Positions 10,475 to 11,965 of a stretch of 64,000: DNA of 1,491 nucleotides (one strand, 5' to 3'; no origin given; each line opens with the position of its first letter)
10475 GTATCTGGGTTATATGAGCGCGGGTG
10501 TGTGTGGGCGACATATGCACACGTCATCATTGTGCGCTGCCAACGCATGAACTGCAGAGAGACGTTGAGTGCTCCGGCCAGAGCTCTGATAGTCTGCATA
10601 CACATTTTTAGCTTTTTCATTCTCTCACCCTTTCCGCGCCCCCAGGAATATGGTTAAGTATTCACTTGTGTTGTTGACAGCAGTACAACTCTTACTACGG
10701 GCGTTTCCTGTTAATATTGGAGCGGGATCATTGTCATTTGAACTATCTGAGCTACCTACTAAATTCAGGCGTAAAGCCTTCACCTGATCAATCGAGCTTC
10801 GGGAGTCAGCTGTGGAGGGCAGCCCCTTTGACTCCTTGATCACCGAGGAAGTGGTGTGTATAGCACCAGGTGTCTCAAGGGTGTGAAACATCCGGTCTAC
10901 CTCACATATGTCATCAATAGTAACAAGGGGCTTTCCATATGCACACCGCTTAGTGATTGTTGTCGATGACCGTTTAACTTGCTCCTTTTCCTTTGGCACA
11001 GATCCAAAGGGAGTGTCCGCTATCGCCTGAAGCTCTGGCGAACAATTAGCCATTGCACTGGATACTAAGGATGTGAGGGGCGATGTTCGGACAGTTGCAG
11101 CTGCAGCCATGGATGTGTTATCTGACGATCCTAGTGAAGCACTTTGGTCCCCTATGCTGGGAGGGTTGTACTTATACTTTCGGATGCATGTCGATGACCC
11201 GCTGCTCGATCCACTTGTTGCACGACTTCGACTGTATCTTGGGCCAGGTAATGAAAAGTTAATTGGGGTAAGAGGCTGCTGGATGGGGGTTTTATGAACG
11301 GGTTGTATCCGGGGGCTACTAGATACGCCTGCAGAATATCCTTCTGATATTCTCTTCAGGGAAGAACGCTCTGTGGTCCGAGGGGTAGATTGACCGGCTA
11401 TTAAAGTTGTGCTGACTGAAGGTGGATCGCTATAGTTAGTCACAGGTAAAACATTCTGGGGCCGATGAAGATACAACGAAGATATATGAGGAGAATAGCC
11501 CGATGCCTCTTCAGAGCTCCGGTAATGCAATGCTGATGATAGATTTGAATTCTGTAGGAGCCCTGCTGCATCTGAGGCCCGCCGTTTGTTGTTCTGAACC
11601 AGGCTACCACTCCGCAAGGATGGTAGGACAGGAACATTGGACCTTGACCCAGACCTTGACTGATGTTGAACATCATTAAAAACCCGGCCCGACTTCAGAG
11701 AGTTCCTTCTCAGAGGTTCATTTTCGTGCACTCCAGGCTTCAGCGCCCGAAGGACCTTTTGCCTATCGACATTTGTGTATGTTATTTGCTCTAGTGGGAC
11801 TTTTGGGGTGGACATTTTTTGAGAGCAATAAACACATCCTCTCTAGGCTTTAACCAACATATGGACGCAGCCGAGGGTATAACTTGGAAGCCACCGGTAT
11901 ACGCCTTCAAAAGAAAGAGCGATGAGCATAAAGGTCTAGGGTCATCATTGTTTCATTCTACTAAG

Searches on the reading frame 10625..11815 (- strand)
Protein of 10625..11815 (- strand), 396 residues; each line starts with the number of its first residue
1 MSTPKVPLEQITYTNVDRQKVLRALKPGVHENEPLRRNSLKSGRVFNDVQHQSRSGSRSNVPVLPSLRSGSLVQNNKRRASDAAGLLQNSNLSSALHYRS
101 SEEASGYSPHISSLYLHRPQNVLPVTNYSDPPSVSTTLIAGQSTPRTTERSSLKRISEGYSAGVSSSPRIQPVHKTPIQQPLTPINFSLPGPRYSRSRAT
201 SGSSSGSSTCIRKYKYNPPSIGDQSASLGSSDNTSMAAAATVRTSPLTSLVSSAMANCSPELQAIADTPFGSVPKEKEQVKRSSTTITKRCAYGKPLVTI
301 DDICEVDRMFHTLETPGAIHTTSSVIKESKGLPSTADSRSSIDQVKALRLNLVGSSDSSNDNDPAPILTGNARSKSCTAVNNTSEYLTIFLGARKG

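Call 7: search_protein_families(library=pfam, proteins=[window:10625-11815:-], max_evalue=0.01)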
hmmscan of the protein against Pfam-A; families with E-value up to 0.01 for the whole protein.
window:10625-11815:- (396 aa): 0 families

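Call 70: find_homologous_proteins(query=window:10625-11815:-, max_evalue=0.00001)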
Query window:10625-11815:- (396 aa): 5 proteins with E <= 0.00001 among 6826 candidates.
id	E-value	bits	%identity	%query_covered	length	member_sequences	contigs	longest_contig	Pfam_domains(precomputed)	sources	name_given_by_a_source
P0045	1.8e-248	842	99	100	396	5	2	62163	-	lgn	-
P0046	1.6e-208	710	84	100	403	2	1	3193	-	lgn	-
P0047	3.3e-158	545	67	100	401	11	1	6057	-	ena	-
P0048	4.4e-140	485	62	100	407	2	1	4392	-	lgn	-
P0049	2.2e-124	434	58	100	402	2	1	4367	-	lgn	-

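Call 71: find_encoding_contigs(protein=P0048, flank=5000, max_places=3)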
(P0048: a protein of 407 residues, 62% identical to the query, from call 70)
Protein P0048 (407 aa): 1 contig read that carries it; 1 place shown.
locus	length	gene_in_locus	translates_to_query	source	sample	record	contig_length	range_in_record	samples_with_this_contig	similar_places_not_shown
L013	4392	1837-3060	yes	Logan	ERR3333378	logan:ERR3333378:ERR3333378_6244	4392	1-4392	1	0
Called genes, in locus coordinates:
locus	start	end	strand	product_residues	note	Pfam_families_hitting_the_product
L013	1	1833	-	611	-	?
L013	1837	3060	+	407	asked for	-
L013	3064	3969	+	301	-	-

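Call 72: find_encoding_contigs(protein=P0049, flank=5000, max_places=3)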
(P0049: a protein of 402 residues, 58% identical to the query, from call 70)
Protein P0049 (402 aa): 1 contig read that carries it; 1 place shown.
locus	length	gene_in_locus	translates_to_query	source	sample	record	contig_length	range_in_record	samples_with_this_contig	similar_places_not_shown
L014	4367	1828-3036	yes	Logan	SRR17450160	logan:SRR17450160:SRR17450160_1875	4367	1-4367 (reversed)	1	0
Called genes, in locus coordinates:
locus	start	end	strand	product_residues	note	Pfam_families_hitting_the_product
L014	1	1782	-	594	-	?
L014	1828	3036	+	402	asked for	-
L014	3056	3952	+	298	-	-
